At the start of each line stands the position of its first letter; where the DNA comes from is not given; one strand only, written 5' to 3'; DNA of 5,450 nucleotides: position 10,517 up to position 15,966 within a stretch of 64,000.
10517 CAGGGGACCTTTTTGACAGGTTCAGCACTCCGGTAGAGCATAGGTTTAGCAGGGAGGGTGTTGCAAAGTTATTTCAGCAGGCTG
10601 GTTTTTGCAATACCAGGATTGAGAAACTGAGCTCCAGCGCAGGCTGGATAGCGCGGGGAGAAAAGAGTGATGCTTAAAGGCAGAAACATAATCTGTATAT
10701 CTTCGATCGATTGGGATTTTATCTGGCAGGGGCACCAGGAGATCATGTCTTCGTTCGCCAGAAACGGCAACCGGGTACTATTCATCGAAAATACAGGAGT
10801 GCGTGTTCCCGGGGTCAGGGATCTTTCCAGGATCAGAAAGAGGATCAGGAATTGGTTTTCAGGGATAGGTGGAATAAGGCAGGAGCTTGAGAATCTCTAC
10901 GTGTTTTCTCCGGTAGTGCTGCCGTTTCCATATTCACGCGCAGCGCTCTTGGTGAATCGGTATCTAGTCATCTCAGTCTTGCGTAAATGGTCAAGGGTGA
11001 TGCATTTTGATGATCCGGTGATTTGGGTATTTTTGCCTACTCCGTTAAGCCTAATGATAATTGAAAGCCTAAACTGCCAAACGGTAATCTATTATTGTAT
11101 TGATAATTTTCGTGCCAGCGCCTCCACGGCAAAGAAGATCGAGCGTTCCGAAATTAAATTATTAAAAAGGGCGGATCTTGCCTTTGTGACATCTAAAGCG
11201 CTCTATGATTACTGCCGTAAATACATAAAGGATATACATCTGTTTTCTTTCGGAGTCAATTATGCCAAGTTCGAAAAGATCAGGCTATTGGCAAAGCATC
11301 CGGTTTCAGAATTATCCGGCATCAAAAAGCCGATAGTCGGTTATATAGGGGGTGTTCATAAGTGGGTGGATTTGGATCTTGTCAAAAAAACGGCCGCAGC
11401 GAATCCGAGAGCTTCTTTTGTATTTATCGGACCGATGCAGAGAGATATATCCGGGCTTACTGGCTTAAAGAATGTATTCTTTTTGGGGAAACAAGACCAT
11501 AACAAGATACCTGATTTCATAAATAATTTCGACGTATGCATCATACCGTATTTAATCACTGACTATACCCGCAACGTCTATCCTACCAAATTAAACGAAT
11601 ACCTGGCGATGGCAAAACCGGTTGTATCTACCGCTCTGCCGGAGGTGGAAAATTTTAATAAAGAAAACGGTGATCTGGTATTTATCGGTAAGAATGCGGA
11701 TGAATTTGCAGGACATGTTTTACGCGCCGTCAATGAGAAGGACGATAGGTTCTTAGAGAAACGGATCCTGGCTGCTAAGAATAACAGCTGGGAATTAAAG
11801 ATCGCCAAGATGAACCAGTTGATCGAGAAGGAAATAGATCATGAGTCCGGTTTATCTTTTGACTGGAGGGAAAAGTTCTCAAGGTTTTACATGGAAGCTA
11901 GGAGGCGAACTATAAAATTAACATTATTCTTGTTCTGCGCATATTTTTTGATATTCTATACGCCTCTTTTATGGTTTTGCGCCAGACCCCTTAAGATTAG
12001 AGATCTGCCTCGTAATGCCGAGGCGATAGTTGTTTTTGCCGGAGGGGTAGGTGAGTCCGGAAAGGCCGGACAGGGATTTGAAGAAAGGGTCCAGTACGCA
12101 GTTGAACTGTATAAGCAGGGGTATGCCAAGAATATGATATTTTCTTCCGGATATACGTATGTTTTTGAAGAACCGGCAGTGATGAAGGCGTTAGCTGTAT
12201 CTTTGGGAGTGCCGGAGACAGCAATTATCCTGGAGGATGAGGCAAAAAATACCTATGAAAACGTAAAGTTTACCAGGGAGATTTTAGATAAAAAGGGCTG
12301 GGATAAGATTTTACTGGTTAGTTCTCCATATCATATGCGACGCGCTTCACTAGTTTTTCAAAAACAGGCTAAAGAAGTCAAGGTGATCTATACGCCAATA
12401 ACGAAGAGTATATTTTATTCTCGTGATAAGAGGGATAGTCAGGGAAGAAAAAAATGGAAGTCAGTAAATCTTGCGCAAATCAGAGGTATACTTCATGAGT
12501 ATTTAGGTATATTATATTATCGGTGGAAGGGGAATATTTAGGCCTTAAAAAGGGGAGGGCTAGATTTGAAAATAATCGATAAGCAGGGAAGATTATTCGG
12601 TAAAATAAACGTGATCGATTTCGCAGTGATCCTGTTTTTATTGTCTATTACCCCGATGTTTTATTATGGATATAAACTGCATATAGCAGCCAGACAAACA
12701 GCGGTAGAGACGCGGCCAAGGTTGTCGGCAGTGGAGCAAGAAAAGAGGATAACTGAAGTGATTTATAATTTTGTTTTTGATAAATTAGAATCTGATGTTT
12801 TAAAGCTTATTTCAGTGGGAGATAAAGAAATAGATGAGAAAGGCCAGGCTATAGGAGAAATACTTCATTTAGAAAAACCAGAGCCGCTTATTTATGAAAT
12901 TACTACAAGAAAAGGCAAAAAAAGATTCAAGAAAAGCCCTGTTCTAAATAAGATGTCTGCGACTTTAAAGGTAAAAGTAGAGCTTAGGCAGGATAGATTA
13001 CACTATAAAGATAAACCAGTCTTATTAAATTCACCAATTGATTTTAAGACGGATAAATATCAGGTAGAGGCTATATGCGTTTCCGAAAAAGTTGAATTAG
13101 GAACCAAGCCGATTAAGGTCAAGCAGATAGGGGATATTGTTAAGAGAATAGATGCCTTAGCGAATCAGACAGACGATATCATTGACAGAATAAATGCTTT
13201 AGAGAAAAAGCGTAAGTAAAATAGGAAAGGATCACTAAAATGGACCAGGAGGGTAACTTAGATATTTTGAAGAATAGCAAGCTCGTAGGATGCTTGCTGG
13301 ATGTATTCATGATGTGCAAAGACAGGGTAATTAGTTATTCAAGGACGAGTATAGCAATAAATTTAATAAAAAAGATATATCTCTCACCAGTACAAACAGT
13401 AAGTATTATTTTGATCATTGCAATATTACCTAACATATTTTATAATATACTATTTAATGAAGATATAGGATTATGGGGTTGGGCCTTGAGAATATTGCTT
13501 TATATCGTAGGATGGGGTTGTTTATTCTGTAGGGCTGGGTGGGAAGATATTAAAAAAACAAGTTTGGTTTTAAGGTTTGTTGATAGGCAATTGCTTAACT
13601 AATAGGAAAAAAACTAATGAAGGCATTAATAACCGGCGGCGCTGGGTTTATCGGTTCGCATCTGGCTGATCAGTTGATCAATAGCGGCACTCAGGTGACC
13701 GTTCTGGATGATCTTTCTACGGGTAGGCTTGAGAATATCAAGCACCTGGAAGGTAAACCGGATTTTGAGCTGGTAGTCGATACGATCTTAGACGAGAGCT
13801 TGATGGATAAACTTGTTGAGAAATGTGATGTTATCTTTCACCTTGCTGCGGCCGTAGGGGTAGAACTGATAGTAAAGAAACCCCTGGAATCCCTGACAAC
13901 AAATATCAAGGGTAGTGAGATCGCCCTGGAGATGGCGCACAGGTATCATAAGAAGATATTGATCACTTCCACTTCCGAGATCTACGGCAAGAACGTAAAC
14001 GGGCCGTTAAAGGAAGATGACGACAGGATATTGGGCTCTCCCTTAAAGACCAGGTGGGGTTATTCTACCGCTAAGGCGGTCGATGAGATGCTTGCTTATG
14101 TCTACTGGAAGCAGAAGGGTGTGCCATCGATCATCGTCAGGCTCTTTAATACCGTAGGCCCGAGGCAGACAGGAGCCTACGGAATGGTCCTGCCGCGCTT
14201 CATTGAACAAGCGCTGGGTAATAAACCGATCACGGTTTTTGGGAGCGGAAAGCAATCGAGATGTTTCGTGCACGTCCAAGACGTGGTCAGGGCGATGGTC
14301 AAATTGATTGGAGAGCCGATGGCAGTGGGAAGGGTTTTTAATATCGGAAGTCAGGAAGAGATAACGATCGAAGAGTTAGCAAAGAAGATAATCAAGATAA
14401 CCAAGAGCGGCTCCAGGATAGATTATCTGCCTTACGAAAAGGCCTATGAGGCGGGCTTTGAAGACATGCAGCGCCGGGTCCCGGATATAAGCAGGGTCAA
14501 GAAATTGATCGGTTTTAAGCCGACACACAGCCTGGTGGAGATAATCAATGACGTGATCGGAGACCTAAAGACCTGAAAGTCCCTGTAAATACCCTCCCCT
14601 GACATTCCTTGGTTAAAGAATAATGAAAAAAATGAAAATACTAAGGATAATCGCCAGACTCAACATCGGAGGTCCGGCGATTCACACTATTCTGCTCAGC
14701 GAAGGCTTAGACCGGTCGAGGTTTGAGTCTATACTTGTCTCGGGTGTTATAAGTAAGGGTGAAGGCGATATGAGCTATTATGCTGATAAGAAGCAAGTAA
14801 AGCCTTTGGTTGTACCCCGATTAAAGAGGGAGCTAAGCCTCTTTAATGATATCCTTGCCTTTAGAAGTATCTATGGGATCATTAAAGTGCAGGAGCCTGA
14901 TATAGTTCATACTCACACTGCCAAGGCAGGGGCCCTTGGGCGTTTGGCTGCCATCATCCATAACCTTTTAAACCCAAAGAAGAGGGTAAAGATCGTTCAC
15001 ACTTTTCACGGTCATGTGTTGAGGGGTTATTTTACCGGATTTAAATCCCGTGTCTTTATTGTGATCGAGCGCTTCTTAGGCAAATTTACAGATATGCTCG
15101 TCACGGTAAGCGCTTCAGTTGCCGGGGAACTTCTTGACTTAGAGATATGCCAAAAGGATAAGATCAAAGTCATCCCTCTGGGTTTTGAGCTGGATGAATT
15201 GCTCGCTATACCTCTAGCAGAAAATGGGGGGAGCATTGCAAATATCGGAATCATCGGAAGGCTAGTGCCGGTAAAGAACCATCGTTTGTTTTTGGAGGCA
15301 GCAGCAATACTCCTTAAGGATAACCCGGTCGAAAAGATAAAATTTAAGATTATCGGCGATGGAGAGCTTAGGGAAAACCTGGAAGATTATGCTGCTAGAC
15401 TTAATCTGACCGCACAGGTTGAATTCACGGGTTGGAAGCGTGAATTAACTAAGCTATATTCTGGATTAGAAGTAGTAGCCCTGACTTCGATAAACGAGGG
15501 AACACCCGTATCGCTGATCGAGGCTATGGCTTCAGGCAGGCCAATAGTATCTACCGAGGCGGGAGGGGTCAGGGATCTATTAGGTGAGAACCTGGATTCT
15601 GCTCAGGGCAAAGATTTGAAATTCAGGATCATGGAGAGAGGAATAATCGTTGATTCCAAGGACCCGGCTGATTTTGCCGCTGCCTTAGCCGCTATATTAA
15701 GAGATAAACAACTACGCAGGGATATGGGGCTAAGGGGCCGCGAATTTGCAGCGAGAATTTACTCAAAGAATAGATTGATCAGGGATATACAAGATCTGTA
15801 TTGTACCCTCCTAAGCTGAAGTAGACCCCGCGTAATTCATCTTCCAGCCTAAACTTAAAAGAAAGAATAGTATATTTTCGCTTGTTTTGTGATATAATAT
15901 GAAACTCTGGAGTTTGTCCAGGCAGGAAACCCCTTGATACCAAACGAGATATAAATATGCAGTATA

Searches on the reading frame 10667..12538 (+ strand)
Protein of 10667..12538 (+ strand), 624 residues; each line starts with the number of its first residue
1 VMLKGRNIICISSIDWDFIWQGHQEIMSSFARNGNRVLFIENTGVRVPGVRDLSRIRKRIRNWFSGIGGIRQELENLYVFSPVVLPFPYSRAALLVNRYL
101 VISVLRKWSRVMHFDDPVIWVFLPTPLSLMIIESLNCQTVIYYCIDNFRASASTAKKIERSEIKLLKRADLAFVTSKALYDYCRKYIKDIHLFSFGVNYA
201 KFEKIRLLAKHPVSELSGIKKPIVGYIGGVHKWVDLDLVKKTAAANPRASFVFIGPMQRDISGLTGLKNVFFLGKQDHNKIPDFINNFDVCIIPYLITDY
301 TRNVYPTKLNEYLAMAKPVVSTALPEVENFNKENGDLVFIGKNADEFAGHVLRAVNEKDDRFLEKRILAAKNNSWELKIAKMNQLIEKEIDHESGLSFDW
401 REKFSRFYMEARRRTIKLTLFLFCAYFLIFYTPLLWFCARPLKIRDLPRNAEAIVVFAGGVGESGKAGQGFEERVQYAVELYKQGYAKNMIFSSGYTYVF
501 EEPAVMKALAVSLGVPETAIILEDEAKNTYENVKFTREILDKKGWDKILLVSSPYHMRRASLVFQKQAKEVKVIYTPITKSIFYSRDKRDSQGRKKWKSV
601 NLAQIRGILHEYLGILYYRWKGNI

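Call 7: search_protein_families(library=pfam, proteins=[window:10667-12538:+], max_evalue=0.001)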
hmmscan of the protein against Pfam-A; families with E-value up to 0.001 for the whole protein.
window:10667-12538:+ (624 aa): 3 families
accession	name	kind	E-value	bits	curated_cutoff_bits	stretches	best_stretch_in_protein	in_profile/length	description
PF02698.23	DUF218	-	1.3e-31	109.7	27.6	1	452-614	1-133/133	DUF218 domain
PF13692.12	Glyco_trans_1_4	-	1.8e-12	48.1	27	1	222-355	2-140/142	Glycosyl transferases group 1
PF00534.26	Glycos_transf_1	-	2.5e-10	40.6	26.4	1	220-360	14-161/172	Glycosyl transferases group 1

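Call 34: search_protein_families(library=ncbifam, proteins=[window:10667-12538:+], max_evalue=1e-10)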
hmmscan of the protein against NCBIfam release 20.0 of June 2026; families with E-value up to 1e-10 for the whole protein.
window:10667-12538:+ (624 aa): 1 family
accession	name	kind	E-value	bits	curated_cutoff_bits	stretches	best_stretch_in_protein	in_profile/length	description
NF047676.1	TeichurnBiosyTuaH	equivalog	1.3e-32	113.2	550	1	132-384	113-382/384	teichuronic acid biosynthesis protein TuaH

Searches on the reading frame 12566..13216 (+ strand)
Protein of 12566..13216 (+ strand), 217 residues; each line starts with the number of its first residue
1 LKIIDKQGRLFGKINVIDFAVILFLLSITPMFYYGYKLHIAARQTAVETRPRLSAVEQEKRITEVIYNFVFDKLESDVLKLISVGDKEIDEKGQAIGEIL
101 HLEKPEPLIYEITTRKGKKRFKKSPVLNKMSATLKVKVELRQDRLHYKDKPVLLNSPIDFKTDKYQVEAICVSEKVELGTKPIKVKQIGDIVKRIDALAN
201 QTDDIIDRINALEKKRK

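Call 7: search_protein_families(library=pfam, proteins=[window:12566-13216:+], max_evalue=0.001)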
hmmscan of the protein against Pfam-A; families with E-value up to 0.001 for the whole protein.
window:12566-13216:+ (217 aa): 1 family
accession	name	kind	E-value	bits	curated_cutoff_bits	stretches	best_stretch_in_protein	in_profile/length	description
PF14221.11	DUF4330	-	3.9e-13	50.3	27.6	1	1-172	1-164/167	Domain of unknown function (DUF4330)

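Call 34: search_protein_families(library=ncbifam, proteins=[window:12566-13216:+], max_evalue=1e-10)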
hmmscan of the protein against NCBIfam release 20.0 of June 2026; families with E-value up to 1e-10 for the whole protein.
window:12566-13216:+ (217 aa): 0 families

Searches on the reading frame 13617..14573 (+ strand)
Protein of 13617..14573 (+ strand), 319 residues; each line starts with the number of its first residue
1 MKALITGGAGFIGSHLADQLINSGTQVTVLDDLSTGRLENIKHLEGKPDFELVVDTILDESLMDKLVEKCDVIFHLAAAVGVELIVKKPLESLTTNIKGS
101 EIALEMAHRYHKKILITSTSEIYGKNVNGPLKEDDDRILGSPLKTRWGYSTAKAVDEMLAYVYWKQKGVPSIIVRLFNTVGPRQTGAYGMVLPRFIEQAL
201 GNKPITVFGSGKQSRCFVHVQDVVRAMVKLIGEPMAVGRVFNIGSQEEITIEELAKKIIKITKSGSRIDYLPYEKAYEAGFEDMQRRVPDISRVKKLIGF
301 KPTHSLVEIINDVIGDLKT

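Call 7: search_protein_families(library=pfam, proteins=[window:13617-14573:+], max_evalue=0.001)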
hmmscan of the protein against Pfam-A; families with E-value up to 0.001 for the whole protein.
window:13617-14573:+ (319 aa): 9 families
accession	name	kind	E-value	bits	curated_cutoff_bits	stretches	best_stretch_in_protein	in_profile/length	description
PF16363.11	GDP_Man_Dehyd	-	2e-54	185.7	27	1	4-312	1-331/332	GDP-mannose 4,6 dehydratase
PF01370.27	Epimerase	-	1.1e-53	182.5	20.9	1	3-244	1-240/240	NAD dependent epimerase/dehydratase family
PF02719.21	Polysacc_synt_2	-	4.5e-19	69.2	20.2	1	4-264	2-249/293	Polysaccharide biosynthesis protein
PF07993.18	NAD_binding_4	-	1.1e-15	57.9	20.1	1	58-188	77-216/258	Male sterility protein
PF01073.25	3Beta_HSD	-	1.4e-13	50.9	22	1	4-227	1-225/280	3-beta hydroxysteroid dehydrogenase/isomerase family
PF04321.23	RmlD_sub_bind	-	5.5e-10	39.2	27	1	1-265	1-234/287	RmlD substrate binding domain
PF13460.12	NAD_binding_10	-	2.8e-05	24.5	27.2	1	7-143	1-121/184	NAD(P)H-binding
PF02737.24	3HCDH_N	-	3.4e-05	24.3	22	1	8-131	6-126/180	3-hydroxyacyl-CoA dehydrogenase, NAD binding domain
PF00106.31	adh_short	-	0.00019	21.4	26.6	1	3-72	3-73/195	short chain dehydrogenase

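Call 34: search_protein_families(library=ncbifam, proteins=[window:13617-14573:+], max_evalue=1e-10)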
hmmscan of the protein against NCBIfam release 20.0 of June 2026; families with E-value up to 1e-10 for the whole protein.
window:13617-14573:+ (319 aa): 21 families
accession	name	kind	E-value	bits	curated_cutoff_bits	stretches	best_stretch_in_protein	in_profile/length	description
TIGR04180.1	EDH_00030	hypoth_equivalog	1.6e-50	171.9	475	1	4-304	2-296/297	NAD-dependent 4,6-dehydratase LegB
TIGR01181.1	dTDP_gluc_dehyt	equivalog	9.3e-45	153.1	365.1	1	3-308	2-302/321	dTDP-glucose 4,6-dehydratase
NF008872.0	PRK11908.1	equivalog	3.1e-40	138.3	294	1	1-314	2-332/349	bifunctional UDP-4-keto-pentose/UDP-xylose synthase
NF005998.1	PRK08125.1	equivalog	9e-38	130.1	777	1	2-314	317-646/649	bifunctional UDP-4-amino-4-deoxy-L-arabinose formyltransferase/UDP-glucuronic acid oxidase ArnA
TIGR01179.1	galE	equivalog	7.9e-36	123.5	262.3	1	3-312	2-320/332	UDP-glucose 4-epimerase GalE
TIGR02197.1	heptose_epim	equivalog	4.6e-29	101.6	274.6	1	4-315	2-311/316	ADP-glyceromanno-heptose 6-epimerase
NF007490.0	PRK10084.1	subfamily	9.5e-26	90.6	649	1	1-262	1-277/361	dTDP-glucose 4,6-dehydratase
NF007582.0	PRK10217.1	equivalog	1e-24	87.3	698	1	2-259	3-267/355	dTDP-glucose 4,6-dehydratase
NF011728.1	PRK15181.1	equivalog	1.1e-23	83.8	760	1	3-309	18-329/348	Vi polysaccharide biosynthesis UDP-N-acetylglucosaminuronic acid C-4 epimerase TviC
TIGR03466.1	HpnA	hypoth_equivalog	1.4e-20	73.5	367.65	1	1-281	1-265/327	hopanoid-associated sugar epimerase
NF007956.0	PRK10675.1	subfamily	2e-18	66.6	394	1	1-190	1-191/338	UDP-glucose 4-epimerase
NF047922.1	GDPFucSynFcl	equivalog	4.9e-17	62.4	500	1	68-311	52-295/308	GDP-L-fucose synthase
NF041015.1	UDPsulfquin_syn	equivalog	2.4e-16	59.7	575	1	187-318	234-364/384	UDP-sulfoquinovose synthase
NF043036.1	ErythonDh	equivalog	2.5e-15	56.5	325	1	1-176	1-176/321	D-erythronate dehydrogenase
TIGR02622.1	CDP_4_6_dhtase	equivalog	9.7e-14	51.2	278.45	1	2-314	6-327/352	CDP-glucose 4,6-dehydratase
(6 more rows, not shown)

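Call 35: search_solved_structures(query=window:13617-14573:+, max_evalue=1e-20)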
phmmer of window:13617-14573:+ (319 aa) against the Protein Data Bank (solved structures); distinct sequences matched with E-value up to 1e-20: 53.
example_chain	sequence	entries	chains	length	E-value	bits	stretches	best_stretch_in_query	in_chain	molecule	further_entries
4lk3_A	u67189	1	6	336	5.6e-57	196.6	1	3-314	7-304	UDP-glucuronic acid decarboxylase 1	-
4gll_A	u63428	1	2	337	2.8e-56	194.3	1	3-314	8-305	UDP-glucuronic acid decarboxylase 1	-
2b69_A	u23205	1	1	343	3e-56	194.2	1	3-314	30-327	UDP-glucuronate decarboxylase 1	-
4m55_A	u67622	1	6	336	3.8e-56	193.9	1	3-314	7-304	UDP-glucuronic acid decarboxylase 1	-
8vr2_A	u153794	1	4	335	3.7e-44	154.5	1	2-307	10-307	NAD-dependent epimerase/dehydratase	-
6wjb_A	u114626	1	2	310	1e-39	139.9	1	3-261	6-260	NAD-dependent epimerase/dehydratase family protein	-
6wj9_A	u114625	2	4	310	4.1e-39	137.9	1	3-261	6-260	NAD-dependent epimerase/dehydratase family protein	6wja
6dnt_A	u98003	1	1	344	1.1e-38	136.5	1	3-305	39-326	NAD-dependent epimerase/dehydratase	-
4zrm_A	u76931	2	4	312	3.1e-38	135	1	1-308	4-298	UDP-glucose 4-epimerase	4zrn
6zl6_A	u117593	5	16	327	2.5e-36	128.8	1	1-308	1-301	Epimerase domain-containing protein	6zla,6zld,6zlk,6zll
6zlj_A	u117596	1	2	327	6.1e-36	127.5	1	1-308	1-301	Epimerase domain-containing protein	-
8rdg_A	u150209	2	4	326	2.1e-32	115.9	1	1-310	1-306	SDR family NAD(P)-dependent oxidoreductase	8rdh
8rdi_A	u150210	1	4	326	6.8e-32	114.2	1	1-310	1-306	SDR family NAD(P)-dependent oxidoreductase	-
6bi4_A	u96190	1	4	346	2.6e-30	109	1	1-272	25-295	dTDP-glucose 4,6-dehydratase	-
6h0p_A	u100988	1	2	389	4e-30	108.4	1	5-312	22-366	UDP-D-apiose/UDP-D-xylose synthase 1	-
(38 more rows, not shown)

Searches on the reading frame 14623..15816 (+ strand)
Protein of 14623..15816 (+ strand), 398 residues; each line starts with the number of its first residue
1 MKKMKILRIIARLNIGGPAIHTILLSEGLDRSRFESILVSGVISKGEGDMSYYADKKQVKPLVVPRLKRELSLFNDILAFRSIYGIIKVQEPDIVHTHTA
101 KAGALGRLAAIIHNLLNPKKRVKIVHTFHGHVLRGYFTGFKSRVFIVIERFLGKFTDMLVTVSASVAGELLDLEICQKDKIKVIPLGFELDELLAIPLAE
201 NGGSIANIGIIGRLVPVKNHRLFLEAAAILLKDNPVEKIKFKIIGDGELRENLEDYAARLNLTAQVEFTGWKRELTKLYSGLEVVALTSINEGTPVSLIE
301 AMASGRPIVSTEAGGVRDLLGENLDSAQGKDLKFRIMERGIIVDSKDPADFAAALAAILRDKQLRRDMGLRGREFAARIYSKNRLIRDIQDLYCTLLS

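Call 7: search_protein_families(library=pfam, proteins=[window:14623-15816:+], max_evalue=0.001)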
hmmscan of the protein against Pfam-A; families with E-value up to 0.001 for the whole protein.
window:14623-15816:+ (398 aa): 7 families
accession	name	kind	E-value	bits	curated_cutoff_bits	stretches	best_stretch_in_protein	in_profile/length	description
PF00534.26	Glycos_transf_1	-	7.5e-32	110.7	26.4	1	209-374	19-171/172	Glycosyl transferases group 1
PF13692.12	Glyco_trans_1_4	-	1.7e-30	106.6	27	1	207-361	3-142/142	Glycosyl transferases group 1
PF13439.12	Glyco_transf_4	-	4.9e-22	79.2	28.5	1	15-191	1-169/170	Glycosyltransferase Family 4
PF13579.12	Glyco_trans_4_4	-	6.7e-15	56.2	29.7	1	16-187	1-158/158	Glycosyl transferase 4-like domain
PF20706.3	GT4-conflict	-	1.6e-10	40.9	26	1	106-367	93-363/385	Family 4 Glycosyltransferase in conflict systems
PF13477.12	Glyco_trans_4_2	-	3.9e-06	27.5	23.4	1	21-160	12-136/139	Glycosyl transferase 4-like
PF13524.12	Glyco_trans_1_2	-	8.2e-05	23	25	1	234-386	12-139/144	Glycosyl transferase-like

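Call 34: search_protein_families(library=ncbifam, proteins=[window:14623-15816:+], max_evalue=1e-10)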
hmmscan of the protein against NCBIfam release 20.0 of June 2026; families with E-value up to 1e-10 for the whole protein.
window:14623-15816:+ (398 aa): 16 families
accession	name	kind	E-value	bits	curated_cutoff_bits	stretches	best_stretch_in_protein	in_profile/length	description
TIGR03088.1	stp2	hypoth_equivalog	2e-33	116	409.05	1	5-397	3-374/374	TIGR03088 family PEP-CTERM/XrtA system glycosyltransferase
NF041876.1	EPS_EpsE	equivalog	8.8e-25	87.8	400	1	94-383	114-383/389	exopolysaccharide biosynthesis GT4 family glycosyltransferase EpsE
NF038011.1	PelF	equivalog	7.5e-23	81.3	100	1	176-393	277-489/489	GT4 family glycosyltransferase PelF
NF050056.1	ProtGlycPglH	equivalog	3.8e-20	72.3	600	1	208-371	182-329/354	GalNAc-alpha-(1->4)-GalNAc-alpha-(1->3)-diNAcBac-PP-undecaprenol alpha-1,4-N-acetyl-D-galactosaminyltransferase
TIGR03449.1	mycothiol_MshA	equivalog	3.6e-19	68.9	462.5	1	142-394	151-401/406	D-inositol-3-phosphate glycosyltransferase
NF011726.0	PRK15179.1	equivalog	2.5e-18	65.8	733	1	207-388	519-686/694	Vi polysaccharide biosynthesis protein TviE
TIGR03999.1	thiol_BshA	equivalog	1.4e-17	63.7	273.7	1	82-397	75-374/375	N-acetyl-alpha-D-glucosaminyl L-malate synthase BshA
NF050063.1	ProtGlycPglJ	equivalog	4.6e-15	55.7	500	1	135-368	127-339/363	N-acetylgalactosamine-N,N'-diacetylbacillosaminyl-diphospho-undecaprenol 4-alpha-N-acetylgalactosaminyltransferase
NF007396.0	PRK09922.1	equivalog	6.7e-13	48.2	385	1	155-324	135-303/361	lipopolysaccharide 1,6-galactosyltransferase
TIGR04063.1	stp3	hypoth_equivalog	1.2e-12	47.4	442.05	1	81-397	82-396/397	TIGR04063 family PEP-CTERM/XrtA system glycosyltransferase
NF041010.1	glycosy_Agl16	equivalog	2.4e-12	46.4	575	1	85-322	67-295/352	glycosylation protein Agl16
TIGR04157.1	glyco_rSAM_CFB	subfamily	3.8e-12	45.9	400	1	210-393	232-406/406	TIGR04157 family glycosyltransferase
NF012034.0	PRK15490.1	equivalog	9.6e-12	44.1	813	1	207-321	400-512/578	Vi polysaccharide biosynthesis glycosyltransferase TviE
NF038229.1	Glyco4_Geo_Pelo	equivalog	1.3e-11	44.2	400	0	157-397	111-337/338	GPMC system family 4 glycosyltransferase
TIGR04005.1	wcaL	equivalog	2.4e-11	43.1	537.6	1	153-321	172-344/406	colanic acid biosynthesis glycosyltransferase WcaL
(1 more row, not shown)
